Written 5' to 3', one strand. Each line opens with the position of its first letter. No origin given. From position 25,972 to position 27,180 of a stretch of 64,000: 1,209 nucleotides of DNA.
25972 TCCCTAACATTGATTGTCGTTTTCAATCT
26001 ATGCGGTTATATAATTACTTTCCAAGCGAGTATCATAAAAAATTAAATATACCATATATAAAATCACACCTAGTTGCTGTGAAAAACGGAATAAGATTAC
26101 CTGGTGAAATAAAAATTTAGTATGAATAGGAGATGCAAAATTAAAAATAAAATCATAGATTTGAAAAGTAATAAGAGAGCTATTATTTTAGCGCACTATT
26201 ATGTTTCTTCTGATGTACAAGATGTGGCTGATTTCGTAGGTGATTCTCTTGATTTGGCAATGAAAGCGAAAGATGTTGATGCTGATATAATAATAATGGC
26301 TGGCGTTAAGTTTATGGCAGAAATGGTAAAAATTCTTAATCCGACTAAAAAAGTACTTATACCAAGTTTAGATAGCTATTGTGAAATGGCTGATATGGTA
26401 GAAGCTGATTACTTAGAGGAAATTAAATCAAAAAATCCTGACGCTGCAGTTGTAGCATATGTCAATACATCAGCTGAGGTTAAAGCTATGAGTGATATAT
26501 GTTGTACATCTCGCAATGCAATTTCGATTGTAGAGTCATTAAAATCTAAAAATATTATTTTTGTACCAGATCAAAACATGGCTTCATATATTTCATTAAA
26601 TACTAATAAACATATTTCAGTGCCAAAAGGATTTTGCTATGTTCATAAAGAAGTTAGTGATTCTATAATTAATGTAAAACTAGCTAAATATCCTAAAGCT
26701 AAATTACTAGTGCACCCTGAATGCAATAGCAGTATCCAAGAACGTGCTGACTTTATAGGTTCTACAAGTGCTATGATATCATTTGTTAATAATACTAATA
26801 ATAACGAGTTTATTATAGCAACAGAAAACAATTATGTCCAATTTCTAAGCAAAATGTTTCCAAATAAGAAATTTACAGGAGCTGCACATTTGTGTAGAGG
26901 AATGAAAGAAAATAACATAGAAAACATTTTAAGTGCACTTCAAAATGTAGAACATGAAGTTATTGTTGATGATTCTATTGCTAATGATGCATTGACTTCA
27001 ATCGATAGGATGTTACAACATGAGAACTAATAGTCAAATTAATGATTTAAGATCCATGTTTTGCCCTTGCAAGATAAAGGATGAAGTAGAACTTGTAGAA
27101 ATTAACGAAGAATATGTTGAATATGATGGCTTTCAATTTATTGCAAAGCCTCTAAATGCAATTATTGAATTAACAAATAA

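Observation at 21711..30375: Low-GC glycan-tailoring operon bracketed by inverted IS21 right ends (composite-transposon-like)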

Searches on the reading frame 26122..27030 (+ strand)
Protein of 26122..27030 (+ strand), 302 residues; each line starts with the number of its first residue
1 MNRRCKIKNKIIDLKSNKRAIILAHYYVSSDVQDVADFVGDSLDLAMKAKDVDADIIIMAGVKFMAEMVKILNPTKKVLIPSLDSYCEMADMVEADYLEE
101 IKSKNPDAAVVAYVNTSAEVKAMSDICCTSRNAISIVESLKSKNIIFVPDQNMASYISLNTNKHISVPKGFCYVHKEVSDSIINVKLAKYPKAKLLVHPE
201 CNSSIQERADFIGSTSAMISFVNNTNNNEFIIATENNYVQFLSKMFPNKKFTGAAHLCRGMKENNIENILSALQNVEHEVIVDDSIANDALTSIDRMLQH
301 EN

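Call 7: search_protein_families(library=pfam, proteins=[window:26122-27030:+], max_evalue=0.001)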
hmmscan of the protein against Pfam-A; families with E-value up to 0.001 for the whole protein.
window:26122-27030:+ (302 aa): 1 family
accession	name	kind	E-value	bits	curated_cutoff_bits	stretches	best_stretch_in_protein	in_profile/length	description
PF02445.21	NadA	-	1.2e-106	356.6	27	1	10-299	2-295/295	Quinolinate synthetase A protein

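Call 8: search_protein_families(library=ncbifam, proteins=[window:26122-27030:+], max_evalue=0.001)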
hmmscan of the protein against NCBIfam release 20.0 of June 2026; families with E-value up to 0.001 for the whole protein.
window:26122-27030:+ (302 aa): 4 families
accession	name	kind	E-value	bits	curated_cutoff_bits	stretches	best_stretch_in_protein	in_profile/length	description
NF006878.0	PRK09375.1-2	equivalog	3.7e-112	374.4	294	1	5-300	4-304/306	quinolinate synthase NadA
TIGR00550.1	nadA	equivalog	1.2e-93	313.7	262.9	1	7-299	6-307/309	quinolinate synthase NadA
NF006884.0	PRK09375.2-5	equivalog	1e-39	136.5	691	2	17-167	84-251/426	quinolinate synthase NadA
NF006882.0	PRK09375.2-3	equivalog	2.8e-19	69.1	561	1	18-157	72-229/447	quinolinate synthase NadA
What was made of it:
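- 26122..27030 (+): Quinolinate synthase NadA (302 aa), canonical by sequence. First gene of the conserved four-gene core. NCBIfam NadA equivalog, 374.4 bits against a cut-off of 294 (call 8).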

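Call 12: find_encoding_contigs(protein=window:26122-27030:+, flank=10000, max_places=10)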
Protein window:26122-27030:+ (302 aa): 1 contig read that carries it; 1 place shown.
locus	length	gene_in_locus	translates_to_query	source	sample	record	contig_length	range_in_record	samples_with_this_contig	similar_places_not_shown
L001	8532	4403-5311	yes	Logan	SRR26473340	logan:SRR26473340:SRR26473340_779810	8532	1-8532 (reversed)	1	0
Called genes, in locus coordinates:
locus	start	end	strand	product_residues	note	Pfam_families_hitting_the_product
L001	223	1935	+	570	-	PF02543:Carbam_trans_N, PF16861:Carbam_trans_C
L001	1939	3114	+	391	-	PF13489:Methyltransf_23 (weak), PF05175:MTS (weak), PF08241:Methyltransf_11, PF08242:Methyltransf_12, PF13649:Methyltransf_25, PF13847:Methyltransf_31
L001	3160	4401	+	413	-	PF00535:Glycos_transf_2 (weak), PF08241:Methyltransf_11 (weak)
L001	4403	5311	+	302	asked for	PF02445:NadA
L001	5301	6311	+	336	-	PF04055:Radical_SAM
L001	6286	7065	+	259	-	PF02585:PIG-L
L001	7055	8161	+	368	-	PF13439:Glyco_transf_4 (faint), PF00534:Glycos_transf_1, PF13692:Glyco_trans_1_4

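Call 14: find_homologous_proteins(query=window:26122-27030:+, max_evalue=1e-20)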
Query window:26122-27030:+ (302 aa): 7993 proteins with E <= 1e-20 among 8000 candidates; the best 120 are listed.
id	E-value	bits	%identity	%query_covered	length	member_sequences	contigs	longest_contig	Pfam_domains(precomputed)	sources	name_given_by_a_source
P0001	3.9e-190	648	100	100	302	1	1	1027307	PF02445.22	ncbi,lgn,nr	ncbi:MAG: quinolinate synthase NadA [Candidatus Krumholzibacteriota bacterium]|nr:quinolinate syntha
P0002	5.8e-97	342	-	-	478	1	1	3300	PF02445.22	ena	-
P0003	4.4e-85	303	49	97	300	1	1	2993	PF02445.22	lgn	-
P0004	2.4e-84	301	49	97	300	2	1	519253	PF02445.22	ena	-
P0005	2.4e-83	298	50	97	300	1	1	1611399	PF02445.22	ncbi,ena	-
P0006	1.4e-82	295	49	97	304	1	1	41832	PF02445.22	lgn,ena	-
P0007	1.9e-82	295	48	93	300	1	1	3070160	PF02445.22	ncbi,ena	-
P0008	4.9e-82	293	48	97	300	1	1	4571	PF02445.22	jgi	jgi:quinolinate synthase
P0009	5.7e-82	293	49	93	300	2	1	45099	PF02445.22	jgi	-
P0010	7.7e-82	293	49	97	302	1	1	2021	PF02445.22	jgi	jgi:quinolinate synthase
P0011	7.7e-82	293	47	96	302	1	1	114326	PF02445.22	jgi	jgi:quinolinate synthase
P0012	9.5e-82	293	49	97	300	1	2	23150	PF02445.22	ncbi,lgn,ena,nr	ncbi:MAG: quinolinate synthase NadA [Clostridiales bacterium]|nr:quinolinate synthase NadA [Clostrid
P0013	1.7e-81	292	50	97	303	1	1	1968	PF02445.22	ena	-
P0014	2.0e-81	291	49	97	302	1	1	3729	PF02445.22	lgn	-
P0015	3.4e-81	291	48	97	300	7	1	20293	PF02445.22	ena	-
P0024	1.4e-80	289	49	93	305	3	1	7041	PF02445.22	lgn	-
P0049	1.4e-78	282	48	97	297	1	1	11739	PF02445.22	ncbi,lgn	ncbi:MAG: quinolinate synthase NadA [Nanoarchaeota archaeon]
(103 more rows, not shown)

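Call 15: find_encoding_contigs(protein=P0002, flank=10000, max_places=3)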
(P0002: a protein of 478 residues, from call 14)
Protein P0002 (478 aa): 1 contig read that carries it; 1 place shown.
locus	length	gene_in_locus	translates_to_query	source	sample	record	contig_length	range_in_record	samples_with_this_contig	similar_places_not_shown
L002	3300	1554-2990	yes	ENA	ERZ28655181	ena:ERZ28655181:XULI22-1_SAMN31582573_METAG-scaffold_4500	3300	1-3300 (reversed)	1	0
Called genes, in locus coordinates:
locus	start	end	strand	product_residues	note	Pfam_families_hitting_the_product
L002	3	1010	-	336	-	?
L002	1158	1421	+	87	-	PF02445:NadA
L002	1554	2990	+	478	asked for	PF02445:NadA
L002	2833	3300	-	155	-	?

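Call 16: find_encoding_contigs(protein=P0004, flank=8000, max_places=2)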
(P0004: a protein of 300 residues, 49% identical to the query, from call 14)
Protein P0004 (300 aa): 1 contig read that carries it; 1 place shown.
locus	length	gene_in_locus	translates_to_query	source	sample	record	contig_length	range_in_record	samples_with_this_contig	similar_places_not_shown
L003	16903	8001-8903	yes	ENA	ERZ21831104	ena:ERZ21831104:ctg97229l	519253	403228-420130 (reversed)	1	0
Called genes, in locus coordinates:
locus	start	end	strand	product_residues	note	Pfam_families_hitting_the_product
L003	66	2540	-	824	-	PF00676:E1_dh, PF02779:Transket_pyr, PF02780:Transketolase_C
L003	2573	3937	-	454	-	PF00890:FAD_binding_2 (faint), PF01134:GIDA (faint), PF03486:HI0933_like (faint), PF07992:Pyr_redox_2, PF12831:FAD_oxidored (faint), PF13738:Pyr_redox_3, PF00070:Pyr_redox, PF02852:Pyr_redox_dim, +1 more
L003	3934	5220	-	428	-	PF00364:Biotin_lipoyl, PF25984:BSH_YknX (weak), PF02817:E3_binding, PF00198:2-oxoacid_dh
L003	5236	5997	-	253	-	PF08220:HTH_DeoR, PF08279:HTH_11 (weak), PF00455:DeoRC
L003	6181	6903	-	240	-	PF01925:TauE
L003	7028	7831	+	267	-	PF02463:SMC_N, PF13476:AAA_23 (weak), PF13555:AAA_29 (weak), PF00005:ABC_tran (weak), PF13304:AAA_21, PF13175:AAA_15 (weak)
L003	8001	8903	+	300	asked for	PF02445:NadA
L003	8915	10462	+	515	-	PF00890:FAD_binding_2, PF01266:DAO, PF02910:Succ_DH_flav_C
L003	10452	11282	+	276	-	PF02749:QRPTase_N, PF01729:QRPTase_C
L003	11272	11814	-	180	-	PF07456:Hpre_diP_synt_I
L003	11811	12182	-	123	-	PF07009:NusG_II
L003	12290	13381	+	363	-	PF02424:ApbE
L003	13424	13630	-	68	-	PF00403:HMA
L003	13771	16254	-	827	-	PF00403:HMA, PF19803:DUF6286 (faint), PF00403:HMA, PF00122:E1-E2_ATPase, PF00702:Hydrolase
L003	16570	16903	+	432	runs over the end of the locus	PF01053:Cys_Met_Meta_PP, PF00155:Aminotran_1_2 (weak), PF01041:DegT_DnrJ_EryC1 (weak), PF00266:Aminotran_5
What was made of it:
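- Tried and rejected: P0004 is a normal nadABC operon (call 16).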

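Call 30: search_solved_structures(query=window:26122-27030:+, max_evalue=1e-10, show_alignments=2)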
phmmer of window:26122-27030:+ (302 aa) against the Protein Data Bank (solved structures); distinct sequences matched with E-value up to 1e-10: 10.
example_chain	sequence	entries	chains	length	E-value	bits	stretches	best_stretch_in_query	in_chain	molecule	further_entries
4hhe_A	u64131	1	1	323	3.6e-77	262.7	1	6-299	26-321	Quinolinate synthase A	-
5ktm_A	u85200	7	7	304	1.4e-75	257.4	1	9-299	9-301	Quinolinate synthase A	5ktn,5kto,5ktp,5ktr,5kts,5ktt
1wzu_A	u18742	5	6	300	1.5e-75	257.3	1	9-299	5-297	Quinolinate synthetase A | Quinolinate synthase A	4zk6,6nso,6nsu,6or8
6ora_A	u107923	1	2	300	3.9e-75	256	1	9-299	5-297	Quinolinate synthase A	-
4p3x_A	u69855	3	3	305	4.2e-70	239.5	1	9-298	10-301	Quinolinate synthase A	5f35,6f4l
7p4q_A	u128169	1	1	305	1.1e-69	238.2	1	9-298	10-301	Quinolinate synthase A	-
5lqm_A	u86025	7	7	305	1.5e-69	237.7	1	9-298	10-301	Quinolinate synthase A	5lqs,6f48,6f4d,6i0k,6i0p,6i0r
5f33_A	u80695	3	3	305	1.5e-69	237.7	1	9-298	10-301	Quinolinate synthase A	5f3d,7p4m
6g74_A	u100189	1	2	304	1.5e-69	237.7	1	9-298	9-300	Quinolinate synthase A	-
7p4p_A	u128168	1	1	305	2.1e-69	237.2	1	9-298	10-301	Quinolinate synthase A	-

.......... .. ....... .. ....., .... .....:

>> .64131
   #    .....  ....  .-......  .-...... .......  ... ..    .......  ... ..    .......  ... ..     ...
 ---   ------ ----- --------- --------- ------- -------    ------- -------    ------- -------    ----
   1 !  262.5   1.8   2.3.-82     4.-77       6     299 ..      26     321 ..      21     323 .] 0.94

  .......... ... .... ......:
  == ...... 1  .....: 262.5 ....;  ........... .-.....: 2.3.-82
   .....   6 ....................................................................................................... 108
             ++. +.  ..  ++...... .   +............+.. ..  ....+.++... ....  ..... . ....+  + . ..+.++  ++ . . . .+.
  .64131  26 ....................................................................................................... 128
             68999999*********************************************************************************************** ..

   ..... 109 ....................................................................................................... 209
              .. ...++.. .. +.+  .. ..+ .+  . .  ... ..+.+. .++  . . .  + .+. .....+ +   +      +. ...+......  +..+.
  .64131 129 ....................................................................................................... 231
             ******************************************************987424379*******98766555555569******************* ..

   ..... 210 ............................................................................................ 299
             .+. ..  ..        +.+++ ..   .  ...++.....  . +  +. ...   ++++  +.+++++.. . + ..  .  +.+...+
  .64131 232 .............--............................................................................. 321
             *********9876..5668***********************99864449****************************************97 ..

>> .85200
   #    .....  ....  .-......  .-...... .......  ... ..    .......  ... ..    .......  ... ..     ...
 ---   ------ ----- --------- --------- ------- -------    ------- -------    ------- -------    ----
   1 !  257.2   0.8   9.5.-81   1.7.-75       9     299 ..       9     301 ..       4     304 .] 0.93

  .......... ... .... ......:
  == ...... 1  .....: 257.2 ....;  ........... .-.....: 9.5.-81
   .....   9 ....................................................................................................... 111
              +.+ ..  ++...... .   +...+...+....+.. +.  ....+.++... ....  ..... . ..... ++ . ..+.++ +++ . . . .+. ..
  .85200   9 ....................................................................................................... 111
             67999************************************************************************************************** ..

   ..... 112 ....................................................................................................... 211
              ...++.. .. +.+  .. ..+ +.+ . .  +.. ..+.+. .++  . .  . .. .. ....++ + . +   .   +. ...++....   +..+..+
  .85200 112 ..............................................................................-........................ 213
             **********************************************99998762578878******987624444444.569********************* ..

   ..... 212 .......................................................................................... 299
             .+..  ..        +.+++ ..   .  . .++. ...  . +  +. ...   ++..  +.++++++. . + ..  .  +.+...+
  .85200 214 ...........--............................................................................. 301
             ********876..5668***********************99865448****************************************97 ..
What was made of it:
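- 26122..27030 (+): PDB 4hhe at 3.6e-77 (call 30).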

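Call 89: find_encoding_contigs(protein=P0049, flank=8000, max_places=2)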
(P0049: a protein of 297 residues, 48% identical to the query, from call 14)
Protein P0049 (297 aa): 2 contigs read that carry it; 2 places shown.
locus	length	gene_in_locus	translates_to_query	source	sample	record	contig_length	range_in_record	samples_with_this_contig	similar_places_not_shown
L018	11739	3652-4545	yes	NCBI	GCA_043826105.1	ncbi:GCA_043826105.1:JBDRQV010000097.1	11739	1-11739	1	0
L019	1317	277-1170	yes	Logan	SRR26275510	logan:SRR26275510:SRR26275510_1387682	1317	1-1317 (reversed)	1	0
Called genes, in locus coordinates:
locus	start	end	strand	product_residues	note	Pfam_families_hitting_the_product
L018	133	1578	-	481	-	PF01835:MG2 (faint), PF10633:NPCBM_assoc (faint)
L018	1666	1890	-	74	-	-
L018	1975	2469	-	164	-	PF01613:Flavin_Reduct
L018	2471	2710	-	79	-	-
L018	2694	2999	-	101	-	-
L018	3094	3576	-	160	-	PF01209:Ubie_methyltran (weak), PF13489:Methyltransf_23, PF13847:Methyltransf_31, PF08241:Methyltransf_11, PF08242:Methyltransf_12, PF13649:Methyltransf_25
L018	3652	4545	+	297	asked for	PF02445:NadA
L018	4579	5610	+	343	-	-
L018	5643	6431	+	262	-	PF27296:MJ1341_C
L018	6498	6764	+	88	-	-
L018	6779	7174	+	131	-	PF24441:DUF7560 (faint)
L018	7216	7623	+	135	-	PF01814:Hemerythrin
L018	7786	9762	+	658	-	PF00133:tRNA-synt_1, PF01406:tRNA-synt_1e (faint), PF09334:tRNA-synt_1g, PF00133:tRNA-synt_1, PF08264:Anticodon_1 (weak), PF19303:Anticodon_3, PF01588:tRNA_bind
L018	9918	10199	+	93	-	-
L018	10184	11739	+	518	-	?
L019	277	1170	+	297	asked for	PF02445:NadA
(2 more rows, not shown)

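Call 90: find_encoding_contigs(protein=P0024, flank=8000, max_places=2)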
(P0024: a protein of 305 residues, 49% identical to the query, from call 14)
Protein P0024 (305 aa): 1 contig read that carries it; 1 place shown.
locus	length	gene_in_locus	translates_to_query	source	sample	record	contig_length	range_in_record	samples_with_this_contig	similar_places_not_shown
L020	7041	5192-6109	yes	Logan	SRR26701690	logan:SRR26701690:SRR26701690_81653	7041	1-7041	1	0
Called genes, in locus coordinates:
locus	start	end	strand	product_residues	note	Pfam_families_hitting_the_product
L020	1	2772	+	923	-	?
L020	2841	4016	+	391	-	PF04932:Wzy_C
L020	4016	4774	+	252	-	PF00535:Glycos_transf_2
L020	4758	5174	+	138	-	PF01894:YjbQ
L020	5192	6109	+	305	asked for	PF02445:NadA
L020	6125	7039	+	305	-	?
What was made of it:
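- Another NadA (49% identity) lies next to Wzy_C and a GT2 (L020, call 90).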
